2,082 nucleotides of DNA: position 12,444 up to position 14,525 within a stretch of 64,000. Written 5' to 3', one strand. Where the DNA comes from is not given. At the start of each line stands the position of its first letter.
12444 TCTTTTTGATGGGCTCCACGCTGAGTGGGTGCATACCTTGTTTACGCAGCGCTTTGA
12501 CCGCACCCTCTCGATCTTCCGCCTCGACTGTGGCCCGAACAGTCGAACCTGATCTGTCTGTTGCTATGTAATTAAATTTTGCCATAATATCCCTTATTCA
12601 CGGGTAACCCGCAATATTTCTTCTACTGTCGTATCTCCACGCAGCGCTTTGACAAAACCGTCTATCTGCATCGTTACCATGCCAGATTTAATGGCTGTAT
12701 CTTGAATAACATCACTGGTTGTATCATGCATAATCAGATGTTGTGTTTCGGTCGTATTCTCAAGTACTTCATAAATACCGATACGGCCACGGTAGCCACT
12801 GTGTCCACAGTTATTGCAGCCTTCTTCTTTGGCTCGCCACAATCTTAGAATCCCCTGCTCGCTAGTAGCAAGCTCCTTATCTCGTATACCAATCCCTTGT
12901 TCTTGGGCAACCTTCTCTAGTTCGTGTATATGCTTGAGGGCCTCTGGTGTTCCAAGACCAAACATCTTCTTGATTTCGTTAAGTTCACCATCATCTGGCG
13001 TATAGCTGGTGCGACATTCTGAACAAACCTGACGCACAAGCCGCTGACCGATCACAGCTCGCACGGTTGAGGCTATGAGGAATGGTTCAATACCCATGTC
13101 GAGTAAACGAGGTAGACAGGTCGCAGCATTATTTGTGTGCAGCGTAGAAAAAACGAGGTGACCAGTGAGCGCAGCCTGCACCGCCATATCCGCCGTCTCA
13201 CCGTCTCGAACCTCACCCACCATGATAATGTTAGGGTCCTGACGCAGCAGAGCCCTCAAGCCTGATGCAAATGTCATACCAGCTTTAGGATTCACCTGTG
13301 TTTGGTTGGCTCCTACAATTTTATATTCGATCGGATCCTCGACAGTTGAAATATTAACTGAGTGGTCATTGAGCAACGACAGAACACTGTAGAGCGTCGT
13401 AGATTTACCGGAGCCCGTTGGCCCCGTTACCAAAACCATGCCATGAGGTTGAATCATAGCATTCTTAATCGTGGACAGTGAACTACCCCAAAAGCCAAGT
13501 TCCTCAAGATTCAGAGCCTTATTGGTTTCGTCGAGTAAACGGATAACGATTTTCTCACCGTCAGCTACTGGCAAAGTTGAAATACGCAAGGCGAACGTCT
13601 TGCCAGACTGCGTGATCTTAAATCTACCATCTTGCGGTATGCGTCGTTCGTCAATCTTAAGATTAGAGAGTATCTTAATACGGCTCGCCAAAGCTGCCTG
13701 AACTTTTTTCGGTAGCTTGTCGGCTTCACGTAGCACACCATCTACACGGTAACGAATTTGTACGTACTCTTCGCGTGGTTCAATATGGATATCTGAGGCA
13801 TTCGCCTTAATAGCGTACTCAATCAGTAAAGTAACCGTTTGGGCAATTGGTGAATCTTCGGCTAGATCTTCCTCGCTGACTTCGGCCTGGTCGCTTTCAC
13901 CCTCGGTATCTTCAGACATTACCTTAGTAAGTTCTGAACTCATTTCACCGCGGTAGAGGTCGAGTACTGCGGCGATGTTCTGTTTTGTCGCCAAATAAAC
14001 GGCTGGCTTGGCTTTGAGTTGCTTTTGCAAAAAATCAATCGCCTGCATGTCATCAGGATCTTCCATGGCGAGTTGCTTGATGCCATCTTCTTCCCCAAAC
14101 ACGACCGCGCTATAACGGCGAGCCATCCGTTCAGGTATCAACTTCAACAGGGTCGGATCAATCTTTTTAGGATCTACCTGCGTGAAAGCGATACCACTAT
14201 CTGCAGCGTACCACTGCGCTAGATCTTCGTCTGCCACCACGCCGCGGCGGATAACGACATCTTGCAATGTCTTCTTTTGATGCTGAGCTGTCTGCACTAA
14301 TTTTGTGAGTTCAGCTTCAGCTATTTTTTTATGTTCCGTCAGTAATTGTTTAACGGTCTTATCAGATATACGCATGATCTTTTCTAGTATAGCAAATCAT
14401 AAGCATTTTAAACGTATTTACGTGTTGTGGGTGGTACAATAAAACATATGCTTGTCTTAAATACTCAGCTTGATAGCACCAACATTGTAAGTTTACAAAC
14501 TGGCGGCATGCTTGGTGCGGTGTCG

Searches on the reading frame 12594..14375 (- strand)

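Call 84: search_protein_families(library=pfam, proteins=[window:12594-14375:-], max_evalue=0.00001)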
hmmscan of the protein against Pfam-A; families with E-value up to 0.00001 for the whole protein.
window:12594-14375:- (593 aa): 3 families
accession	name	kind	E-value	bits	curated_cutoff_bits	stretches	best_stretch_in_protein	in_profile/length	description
PF00437.27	T2SSE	-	1.2e-131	439.3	24.9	1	172-589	3-370/370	Type II/IV secretion system protein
PF05157.20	MshEN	-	2.3e-14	53.6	23.1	1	61-146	2-88/90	MshEN domain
PF13555.12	AAA_29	-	7e-06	26.2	27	0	302-335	14-46/61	P-loop containing region of AAA domain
